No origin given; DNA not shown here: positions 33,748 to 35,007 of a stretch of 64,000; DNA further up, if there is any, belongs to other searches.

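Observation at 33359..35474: ATPase-less VirB2-like / VirB6-like / M23 hydrolase cassette, translationally coupled, in a core-gene context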

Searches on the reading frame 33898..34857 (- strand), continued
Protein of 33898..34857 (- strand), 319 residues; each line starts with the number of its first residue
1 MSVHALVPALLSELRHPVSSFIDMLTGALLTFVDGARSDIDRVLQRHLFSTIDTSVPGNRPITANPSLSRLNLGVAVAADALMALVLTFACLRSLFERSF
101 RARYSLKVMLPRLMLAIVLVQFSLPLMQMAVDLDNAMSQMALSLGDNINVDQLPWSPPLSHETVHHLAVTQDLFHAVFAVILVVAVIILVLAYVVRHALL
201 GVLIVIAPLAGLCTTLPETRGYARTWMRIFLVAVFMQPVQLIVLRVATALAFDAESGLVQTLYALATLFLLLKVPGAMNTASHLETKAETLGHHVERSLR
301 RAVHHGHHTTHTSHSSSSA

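Call 77: search_protein_families(library=pfam, proteins=[L104:8818-9492:+, L104:7050-7565:+, L104:8252-8833:-, L104:5479-6474:+, L104:15991-18279:+, L104:15410-16168:+, L111:7330-8748:+, L111:5493-6398:+, L111:4576-5499:+, L111:9323-11632:+], max_evalue=0.01)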
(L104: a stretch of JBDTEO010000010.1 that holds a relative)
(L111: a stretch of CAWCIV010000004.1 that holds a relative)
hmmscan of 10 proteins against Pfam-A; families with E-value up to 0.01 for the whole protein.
L104:8818-9492:+ (224 aa): 3 families
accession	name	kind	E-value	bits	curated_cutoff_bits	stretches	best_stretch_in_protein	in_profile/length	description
PF16976.10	RcpC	-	2.1e-09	37.8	28.8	1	109-221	6-113/114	Flp pilus assembly protein RcpC/CpaB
PF08666.17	SAF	-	5.4e-07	30.5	21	1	36-91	3-58/63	SAF domain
PF13144.11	ChapFlgA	-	2.3e-06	28.1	23.8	1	36-144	3-103/122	Chaperone for flagella basal body P-ring formation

L104:7050-7565:+ (171 aa): 1 family
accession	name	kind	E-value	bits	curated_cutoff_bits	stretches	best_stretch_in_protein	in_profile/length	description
PF13400.11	Tad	-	1.8e-07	31.8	22.3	1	19-65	1-46/47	Putative Flp pilus-assembly TadE/G-like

L104:8252-8833:- (193 aa): 0 families

L104:5479-6474:+ (331 aa): 1 family
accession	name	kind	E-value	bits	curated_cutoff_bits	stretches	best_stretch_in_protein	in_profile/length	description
PF00482.28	T2SSF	-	2.4e-10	40.9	25.2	1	196-318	7-124/125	Type II secretion system (T2SS), protein F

L104:15991-18279:+ (762 aa): 2 families
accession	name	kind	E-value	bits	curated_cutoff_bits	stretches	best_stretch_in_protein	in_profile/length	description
PF02065.24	Melibiase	-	1.1e-15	58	27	1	370-514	76-225/347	Melibiase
PF17801.7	Melibiase_C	-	4.1e-06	27.2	22.9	1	678-751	6-70/71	Alpha galactosidase C-terminal beta sandwich domain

L104:15410-16168:+ (252 aa): 0 families

L111:7330-8748:+ (472 aa): 2 families
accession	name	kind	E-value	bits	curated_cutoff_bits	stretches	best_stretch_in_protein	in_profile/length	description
PF00801.26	PKD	-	0.0014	19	23.5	1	224-281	12-65/80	PKD domain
PF18911.6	PKD_4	-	0.0038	17.7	27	0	238-280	32-67/85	PKD domain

L111:5493-6398:+ (301 aa): 1 family
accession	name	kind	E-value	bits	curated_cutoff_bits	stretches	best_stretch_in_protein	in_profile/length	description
PF00482.28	T2SSF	-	1.6e-08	35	25.2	1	168-288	9-124/125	Type II secretion system (T2SS), protein F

L111:4576-5499:+ (307 aa): 1 family
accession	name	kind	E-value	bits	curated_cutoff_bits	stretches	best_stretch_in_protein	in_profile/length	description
PF00482.28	T2SSF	-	6.1e-06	26.7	25.2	1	134-188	1-55/125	Type II secretion system (T2SS), protein F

L111:9323-11632:+ (769 aa): 4 families
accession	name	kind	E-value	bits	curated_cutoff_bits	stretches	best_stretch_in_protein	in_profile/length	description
PF19044.6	P-loop_TraG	-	2.1e-11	43.6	25.8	2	437-501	20-84/413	TraG P-loop domain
PF01935.23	DUF87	-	5.2e-05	23.9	23.2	1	446-492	23-70/220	Helicase HerA, central domain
PF12846.13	AAA_10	-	0.00064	19.3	27.5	1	443-494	18-69/362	AAA-like domain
PF13401.12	AAA_22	-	0.0078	17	27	0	444-484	3-43/130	AAA domain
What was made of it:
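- The VirB4-like gene is embedded in a Tad/Flp cluster (call 77).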

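Call 78: fold_search(model_id=the predicted structure, library=pdb)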
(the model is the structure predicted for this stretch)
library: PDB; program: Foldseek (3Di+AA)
matches with E <= 10: 88; with E <= 0.001: 0
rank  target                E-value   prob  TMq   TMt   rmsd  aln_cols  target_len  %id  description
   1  8rtd_L                5.9e-02  0.98  0.35  0.41  10.3       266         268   11  Stalk-Arches-IMC structure from the fully-assembled R388 type IV secretion system determined by cryo-EM. (released 2024-06-19)
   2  7o3v_J                1.1e-01  0.92  0.34  0.39   9.4       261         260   11  Stalk complex structure (TrwJ/VirB5-TrwI/VirB6) from the fully-assembled R388 type IV secretion system determined by c (released 2022-06-22)
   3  8rt9_F                1.5e-01  0.85  0.32  0.36  10.1       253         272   12  Stalk complex full-length structure (TrwJ/VirB5-TrwI/VirB6) from the fully-assembled R388 type IV secretion system det (released 2024-06-19)
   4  7udn_B                3.2e-01  0.33  0.24  0.26  20.8       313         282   13  Crystal structure of designed helical repeat protein RPB_PLP1_R6 in alternative conformation 2 (released 2023-03-22)
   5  7o3v_F                3.7e-01  0.30  0.23  0.27  28.4       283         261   13  Stalk complex structure (TrwJ/VirB5-TrwI/VirB6) from the fully-assembled R388 type IV secretion system determined by c (released 2022-06-22)
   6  7o3v_G                4.1e-01  0.72  0.33  0.38  10.8       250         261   12  Stalk complex structure (TrwJ/VirB5-TrwI/VirB6) from the fully-assembled R388 type IV secretion system determined by c (released 2022-06-22)
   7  3s84_B                6.2e-01  0.15  0.17  0.21  43.0       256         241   15  Dimeric apoA-IV (released 2012-05-16)
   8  3s84_A                6.6e-01  0.18  0.19  0.24  46.5       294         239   13  Dimeric apoA-IV (released 2012-05-16)
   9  2ch7_A                8.9e-01  0.16  0.22  0.23  63.1       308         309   11  Crystal structure of the cytoplasmic domain of a bacterial chemoreceptor from Thermotoga maritima (released 2006-04-18)
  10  5lm1_A                8.9e-01  0.06  0.12  0.12  35.7       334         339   16  Crystal Structure of HD-PTP phosphatase in complex with UBAP1 (released 2016-11-30)
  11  7udm_A                9.9e-01  0.21  0.24  0.27  19.4       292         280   12  Crystal structure of designed helical repeat protein RPB_PLP1_R6 in alternative conformation 1 (with peptide) (released 2023-03-22)
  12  7n6g_3P               1.2e+00  0.15  0.24  0.22  47.3       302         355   12  C1 of central pair (released 2022-05-18)
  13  8rtd_H                1.4e+00  0.21  0.24  0.31  13.7       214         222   11  Stalk-Arches-IMC structure from the fully-assembled R388 type IV secretion system determined by cryo-EM. (released 2024-06-19)
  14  3zx6_B                1.5e+00  0.07  0.15  0.16  54.4       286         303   13  Structure of Hamp(AF1503)-Tsr fusion - Hamp (A291V) mutant (released 2012-02-29)
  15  7sqc_1K               1.6e+00  0.05  0.13  0.12  48.3       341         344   10  Ciliary C1 central pair apparatus isolated from Chlamydomonas reinhardtii (released 2022-04-13)
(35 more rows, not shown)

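Call 82: find_encoding_contigs(protein=P0284, flank=10000, max_places=10)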
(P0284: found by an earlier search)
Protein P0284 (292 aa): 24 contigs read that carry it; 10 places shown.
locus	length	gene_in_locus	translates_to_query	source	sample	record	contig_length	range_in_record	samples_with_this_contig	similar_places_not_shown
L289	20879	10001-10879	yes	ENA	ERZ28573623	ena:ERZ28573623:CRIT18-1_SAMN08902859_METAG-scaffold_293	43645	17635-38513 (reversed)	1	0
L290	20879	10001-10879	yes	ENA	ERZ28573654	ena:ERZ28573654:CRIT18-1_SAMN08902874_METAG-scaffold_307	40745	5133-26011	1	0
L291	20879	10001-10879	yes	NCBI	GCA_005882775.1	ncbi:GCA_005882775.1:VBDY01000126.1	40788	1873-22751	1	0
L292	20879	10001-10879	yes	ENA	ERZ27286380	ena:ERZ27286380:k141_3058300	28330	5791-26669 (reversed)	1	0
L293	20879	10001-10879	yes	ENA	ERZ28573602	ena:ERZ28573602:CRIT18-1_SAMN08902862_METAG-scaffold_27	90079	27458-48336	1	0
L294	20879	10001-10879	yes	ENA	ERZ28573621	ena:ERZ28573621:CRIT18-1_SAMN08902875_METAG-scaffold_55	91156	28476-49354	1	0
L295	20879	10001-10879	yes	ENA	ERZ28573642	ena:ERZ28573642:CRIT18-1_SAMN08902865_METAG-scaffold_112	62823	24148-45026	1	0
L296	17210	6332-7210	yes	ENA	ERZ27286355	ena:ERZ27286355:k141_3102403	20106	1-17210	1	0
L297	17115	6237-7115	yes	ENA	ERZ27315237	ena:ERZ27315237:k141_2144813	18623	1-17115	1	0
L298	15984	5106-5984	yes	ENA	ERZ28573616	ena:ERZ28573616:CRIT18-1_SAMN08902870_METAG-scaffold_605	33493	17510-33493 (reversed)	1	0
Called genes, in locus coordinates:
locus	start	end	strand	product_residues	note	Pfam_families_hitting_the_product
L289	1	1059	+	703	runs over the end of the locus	PF13802:Gal_mutarotas_2, PF01055:Glyco_hydro_31_2nd, PF21365:Glyco_hydro_31_3rd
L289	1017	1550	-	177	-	-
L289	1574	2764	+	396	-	PF01546:Peptidase_M20, PF07687:M20_dimer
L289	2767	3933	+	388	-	PF00265:TK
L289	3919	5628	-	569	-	PF16949:ABC_tran_2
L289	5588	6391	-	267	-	PF00005:ABC_tran, PF13304:AAA_21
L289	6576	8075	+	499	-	PF10114:PocR, PF13185:GAF_2 (faint), PF00990:GGDEF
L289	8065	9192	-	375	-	PF07690:MFS_1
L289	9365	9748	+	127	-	-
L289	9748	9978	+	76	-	-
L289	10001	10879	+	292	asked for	PF19597:TrbL_4 (weak), PF19590:TrbL_3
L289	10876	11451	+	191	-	PF01551:Peptidase_M23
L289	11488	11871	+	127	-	PF00436:SSB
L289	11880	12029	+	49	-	-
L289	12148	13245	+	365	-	PF01926:MMR_HSR1, PF02421:FeoB_N, PF06071:YchF-GTPase_C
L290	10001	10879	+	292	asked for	PF19597:TrbL_4 (weak), PF19590:TrbL_3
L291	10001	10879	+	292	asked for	PF19597:TrbL_4 (weak), PF19590:TrbL_3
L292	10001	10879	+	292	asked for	PF19597:TrbL_4 (weak), PF19590:TrbL_3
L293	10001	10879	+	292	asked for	PF19597:TrbL_4 (weak), PF19590:TrbL_3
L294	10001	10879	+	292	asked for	PF19597:TrbL_4 (weak), PF19590:TrbL_3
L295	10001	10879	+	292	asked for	PF19597:TrbL_4 (weak), PF19590:TrbL_3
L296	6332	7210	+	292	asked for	PF19597:TrbL_4 (weak), PF19590:TrbL_3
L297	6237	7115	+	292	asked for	PF19597:TrbL_4 (weak), PF19590:TrbL_3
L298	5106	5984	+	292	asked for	PF19597:TrbL_4 (weak), PF19590:TrbL_3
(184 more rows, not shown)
